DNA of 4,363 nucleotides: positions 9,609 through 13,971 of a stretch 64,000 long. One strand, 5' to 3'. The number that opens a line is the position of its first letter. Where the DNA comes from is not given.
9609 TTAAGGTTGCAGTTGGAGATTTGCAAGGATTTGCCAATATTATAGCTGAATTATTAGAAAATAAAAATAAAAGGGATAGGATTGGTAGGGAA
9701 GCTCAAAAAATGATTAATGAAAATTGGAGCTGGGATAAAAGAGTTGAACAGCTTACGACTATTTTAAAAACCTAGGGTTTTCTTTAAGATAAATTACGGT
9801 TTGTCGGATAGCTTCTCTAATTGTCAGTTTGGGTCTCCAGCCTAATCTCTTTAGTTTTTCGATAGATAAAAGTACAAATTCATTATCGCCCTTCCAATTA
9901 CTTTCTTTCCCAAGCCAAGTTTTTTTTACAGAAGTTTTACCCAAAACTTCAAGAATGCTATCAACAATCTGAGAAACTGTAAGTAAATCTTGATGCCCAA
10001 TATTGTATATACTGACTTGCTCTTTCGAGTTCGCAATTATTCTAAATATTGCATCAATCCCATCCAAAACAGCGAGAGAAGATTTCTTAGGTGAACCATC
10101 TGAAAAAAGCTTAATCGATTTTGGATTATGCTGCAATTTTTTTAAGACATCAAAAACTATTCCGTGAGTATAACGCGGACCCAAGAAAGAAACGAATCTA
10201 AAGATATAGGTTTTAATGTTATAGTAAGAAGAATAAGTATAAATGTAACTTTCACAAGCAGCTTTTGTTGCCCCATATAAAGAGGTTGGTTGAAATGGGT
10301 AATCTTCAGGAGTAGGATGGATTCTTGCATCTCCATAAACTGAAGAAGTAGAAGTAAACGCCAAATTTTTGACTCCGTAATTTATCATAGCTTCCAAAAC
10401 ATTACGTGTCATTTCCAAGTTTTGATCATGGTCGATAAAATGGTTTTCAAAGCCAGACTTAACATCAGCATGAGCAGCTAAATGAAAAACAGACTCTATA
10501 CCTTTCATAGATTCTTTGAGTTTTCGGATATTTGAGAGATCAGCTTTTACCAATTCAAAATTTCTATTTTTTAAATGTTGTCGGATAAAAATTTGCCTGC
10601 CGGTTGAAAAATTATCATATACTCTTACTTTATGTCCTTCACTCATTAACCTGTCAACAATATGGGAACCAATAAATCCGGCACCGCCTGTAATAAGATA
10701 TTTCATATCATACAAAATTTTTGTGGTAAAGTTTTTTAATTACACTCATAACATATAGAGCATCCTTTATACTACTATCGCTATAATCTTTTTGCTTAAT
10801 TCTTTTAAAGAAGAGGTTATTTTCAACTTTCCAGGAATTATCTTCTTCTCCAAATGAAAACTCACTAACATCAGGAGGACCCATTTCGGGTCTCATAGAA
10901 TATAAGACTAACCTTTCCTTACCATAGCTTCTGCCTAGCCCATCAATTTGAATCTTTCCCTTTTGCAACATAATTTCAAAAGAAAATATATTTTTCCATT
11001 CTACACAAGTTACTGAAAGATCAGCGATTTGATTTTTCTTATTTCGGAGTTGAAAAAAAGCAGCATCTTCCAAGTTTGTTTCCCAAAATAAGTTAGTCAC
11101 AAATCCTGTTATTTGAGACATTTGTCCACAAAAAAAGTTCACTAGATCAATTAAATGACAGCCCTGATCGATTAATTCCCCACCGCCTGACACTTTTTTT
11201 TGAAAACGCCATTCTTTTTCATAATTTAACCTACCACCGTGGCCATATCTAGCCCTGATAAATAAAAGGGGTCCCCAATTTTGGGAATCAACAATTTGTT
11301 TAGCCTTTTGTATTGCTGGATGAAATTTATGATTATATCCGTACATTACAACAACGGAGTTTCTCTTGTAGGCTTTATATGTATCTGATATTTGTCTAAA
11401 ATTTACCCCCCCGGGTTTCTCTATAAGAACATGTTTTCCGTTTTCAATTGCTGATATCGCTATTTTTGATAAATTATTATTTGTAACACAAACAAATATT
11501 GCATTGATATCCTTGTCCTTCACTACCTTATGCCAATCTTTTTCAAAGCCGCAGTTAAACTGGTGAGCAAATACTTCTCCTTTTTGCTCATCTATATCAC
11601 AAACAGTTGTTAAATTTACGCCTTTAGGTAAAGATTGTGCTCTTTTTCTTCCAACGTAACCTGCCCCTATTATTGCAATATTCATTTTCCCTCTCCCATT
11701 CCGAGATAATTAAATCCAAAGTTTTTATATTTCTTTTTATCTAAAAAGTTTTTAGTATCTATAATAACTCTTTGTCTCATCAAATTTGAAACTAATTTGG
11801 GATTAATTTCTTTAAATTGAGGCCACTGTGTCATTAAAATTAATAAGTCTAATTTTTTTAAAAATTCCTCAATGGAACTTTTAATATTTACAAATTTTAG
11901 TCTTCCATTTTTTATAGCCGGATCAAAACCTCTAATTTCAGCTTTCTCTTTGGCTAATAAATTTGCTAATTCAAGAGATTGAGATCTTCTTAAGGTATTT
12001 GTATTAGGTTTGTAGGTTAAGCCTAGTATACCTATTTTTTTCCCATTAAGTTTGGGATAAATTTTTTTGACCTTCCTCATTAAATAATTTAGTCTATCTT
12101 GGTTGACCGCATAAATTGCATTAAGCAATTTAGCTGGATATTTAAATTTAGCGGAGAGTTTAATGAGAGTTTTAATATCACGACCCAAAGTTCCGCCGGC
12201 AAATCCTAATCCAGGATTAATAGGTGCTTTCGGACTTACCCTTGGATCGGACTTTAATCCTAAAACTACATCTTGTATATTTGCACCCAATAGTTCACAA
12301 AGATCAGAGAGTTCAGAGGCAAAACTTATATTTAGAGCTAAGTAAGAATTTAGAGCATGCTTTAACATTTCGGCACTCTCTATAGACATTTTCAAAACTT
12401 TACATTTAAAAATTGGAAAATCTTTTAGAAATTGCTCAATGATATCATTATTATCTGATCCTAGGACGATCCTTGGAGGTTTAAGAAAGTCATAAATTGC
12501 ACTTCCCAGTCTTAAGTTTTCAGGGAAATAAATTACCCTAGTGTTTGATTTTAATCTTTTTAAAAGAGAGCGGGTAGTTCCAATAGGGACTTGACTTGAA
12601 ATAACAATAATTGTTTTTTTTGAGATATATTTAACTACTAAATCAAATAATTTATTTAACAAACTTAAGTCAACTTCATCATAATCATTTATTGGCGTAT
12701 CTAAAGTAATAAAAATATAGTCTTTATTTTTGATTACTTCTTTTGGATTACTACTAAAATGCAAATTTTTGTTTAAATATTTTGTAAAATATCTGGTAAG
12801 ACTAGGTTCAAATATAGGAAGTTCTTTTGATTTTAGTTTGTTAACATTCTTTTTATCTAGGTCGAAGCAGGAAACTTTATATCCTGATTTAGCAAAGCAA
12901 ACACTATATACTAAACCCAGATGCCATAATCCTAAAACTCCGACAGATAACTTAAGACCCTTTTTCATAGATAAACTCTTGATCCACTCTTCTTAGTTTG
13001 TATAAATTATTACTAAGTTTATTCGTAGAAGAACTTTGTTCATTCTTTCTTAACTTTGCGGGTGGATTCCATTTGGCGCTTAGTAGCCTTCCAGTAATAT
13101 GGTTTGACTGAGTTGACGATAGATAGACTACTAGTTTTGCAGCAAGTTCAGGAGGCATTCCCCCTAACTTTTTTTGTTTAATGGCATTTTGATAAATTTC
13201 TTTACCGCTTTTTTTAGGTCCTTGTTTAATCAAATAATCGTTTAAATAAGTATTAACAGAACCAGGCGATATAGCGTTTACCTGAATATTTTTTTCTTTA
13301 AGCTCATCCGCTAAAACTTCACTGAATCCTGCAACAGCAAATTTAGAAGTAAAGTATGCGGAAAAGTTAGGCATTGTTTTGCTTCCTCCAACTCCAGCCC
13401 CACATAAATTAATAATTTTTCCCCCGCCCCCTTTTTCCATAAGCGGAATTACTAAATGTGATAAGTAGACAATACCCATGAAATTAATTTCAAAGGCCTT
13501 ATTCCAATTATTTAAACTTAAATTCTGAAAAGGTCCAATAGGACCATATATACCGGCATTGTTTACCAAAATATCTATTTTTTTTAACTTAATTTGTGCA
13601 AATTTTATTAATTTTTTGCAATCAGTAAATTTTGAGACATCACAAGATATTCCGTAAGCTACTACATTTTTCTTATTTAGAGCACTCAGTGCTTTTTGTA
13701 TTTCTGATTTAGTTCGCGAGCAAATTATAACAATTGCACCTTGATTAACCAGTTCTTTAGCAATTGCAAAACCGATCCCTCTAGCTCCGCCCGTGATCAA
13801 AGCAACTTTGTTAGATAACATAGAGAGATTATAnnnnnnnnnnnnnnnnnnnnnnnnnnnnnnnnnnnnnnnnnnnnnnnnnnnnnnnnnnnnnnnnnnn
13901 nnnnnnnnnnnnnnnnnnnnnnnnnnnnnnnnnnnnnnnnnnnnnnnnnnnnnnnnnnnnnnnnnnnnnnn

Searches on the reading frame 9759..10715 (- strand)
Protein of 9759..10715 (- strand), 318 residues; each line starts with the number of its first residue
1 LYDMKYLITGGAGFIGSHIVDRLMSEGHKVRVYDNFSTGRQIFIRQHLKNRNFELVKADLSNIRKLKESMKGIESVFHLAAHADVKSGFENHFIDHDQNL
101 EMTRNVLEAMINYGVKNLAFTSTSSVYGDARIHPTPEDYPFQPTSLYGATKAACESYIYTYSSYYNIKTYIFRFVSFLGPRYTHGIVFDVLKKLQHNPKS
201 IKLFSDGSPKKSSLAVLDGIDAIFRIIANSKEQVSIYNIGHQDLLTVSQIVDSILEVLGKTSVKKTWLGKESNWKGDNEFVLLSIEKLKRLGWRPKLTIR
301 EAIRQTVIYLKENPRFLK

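Call 53: search_protein_families(library=pfam, proteins=[window:9759-10715:-], max_evalue=0.0001)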
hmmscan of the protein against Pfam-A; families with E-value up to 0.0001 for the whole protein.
window:9759-10715:- (318 aa): 9 families
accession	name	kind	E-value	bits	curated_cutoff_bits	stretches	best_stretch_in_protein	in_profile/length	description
PF01370.27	Epimerase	-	2.2e-47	161.9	20.9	1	7-240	2-240/240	NAD dependent epimerase/dehydratase family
PF16363.11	GDP_Man_Dehyd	-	2.5e-40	139.4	27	1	7-306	1-332/332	GDP-mannose 4,6 dehydratase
PF01073.25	3Beta_HSD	-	2.3e-22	79.8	22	1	7-159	1-158/280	3-beta hydroxysteroid dehydrogenase/isomerase family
PF02719.21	Polysacc_synt_2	-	1.2e-14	54.7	20.2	1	7-193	2-184/293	Polysaccharide biosynthesis protein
PF04321.23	RmlD_sub_bind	-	1.2e-14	54.5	27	1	4-260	1-233/287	RmlD substrate binding domain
PF13460.12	NAD_binding_10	-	3.6e-12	47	27.2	1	10-158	1-131/184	NAD(P)H-binding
PF05368.20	NmrA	-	2e-09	37.9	27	1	7-262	6-238/298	NmrA-like family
PF07993.18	NAD_binding_4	-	6.5e-08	32.5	20.1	1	8-174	1-204/258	Male sterility protein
PF00106.31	adh_short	-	5.6e-06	26.4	26.6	0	7-75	4-73/195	short chain dehydrogenase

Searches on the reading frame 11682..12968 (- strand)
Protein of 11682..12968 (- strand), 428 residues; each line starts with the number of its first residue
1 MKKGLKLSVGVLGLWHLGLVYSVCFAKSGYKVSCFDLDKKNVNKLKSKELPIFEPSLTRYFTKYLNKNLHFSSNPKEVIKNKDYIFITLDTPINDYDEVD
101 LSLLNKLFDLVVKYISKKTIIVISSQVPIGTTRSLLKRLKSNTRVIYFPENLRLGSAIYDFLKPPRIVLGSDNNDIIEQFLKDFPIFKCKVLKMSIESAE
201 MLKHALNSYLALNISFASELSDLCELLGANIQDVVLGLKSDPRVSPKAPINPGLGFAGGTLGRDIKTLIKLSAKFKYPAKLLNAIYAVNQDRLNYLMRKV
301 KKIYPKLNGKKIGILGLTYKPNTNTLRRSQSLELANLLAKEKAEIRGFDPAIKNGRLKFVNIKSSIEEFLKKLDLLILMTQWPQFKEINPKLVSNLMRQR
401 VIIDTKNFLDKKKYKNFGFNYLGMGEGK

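Call 53: search_protein_families(library=pfam, proteins=[window:11682-12968:-], max_evalue=0.0001)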
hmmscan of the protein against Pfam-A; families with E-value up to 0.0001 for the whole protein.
window:11682-12968:- (428 aa): 4 families
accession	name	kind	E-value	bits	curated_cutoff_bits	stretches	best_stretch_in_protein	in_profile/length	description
PF03721.20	UDPG_MGDP_dh_N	-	6.8e-38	130.6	27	1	9-176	3-180/187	UDP-glucose/GDP-mannose dehydrogenase family, NAD binding domain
PF03720.21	UDPG_MGDP_dh_C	-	2.4e-28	99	30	1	313-411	1-103/103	UDP-glucose/GDP-mannose dehydrogenase family, UDP binding domain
PF00984.24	UDPG_MGDP_dh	-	5e-23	81.5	25.4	1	197-290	1-93/94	UDP-glucose/GDP-mannose dehydrogenase family, central domain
PF03446.21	NAD_binding_2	-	1.5e-07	32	21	0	9-142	2-110/161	NAD binding domain of 6-phosphogluconate dehydrogenase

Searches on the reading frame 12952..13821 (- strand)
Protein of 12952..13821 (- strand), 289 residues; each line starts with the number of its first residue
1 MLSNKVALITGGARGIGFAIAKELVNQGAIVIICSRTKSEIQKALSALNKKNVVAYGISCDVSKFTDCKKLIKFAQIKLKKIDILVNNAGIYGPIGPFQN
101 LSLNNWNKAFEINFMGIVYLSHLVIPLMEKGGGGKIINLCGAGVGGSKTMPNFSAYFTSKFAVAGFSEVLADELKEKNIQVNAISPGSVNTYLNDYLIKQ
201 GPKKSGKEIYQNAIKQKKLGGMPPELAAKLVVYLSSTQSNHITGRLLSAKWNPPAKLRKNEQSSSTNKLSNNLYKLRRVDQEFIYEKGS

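Call 53: search_protein_families(library=pfam, proteins=[window:12952-13821:-], max_evalue=0.0001)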
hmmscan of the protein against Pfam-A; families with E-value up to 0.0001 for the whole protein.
window:12952-13821:- (289 aa): 5 families
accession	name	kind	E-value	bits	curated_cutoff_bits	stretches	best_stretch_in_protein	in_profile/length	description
PF00106.31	adh_short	-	5.5e-57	192.8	26.6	1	5-196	1-189/195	short chain dehydrogenase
PF13561.12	adh_short_C2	-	1.7e-47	162.5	27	1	13-246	3-228/236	Enoyl-(Acyl carrier protein) reductase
PF23441.1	SDR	-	9.5e-13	48.6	27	1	2-195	5-200/258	SDR-like rossmann domain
PF08659.16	KR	-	2.9e-12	47.3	22.6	1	7-124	3-123/180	KR domain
PF08643.16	DUF1776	-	4.4e-06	26.8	25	1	19-190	19-200/294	Fungal family of unknown function (DUF1776)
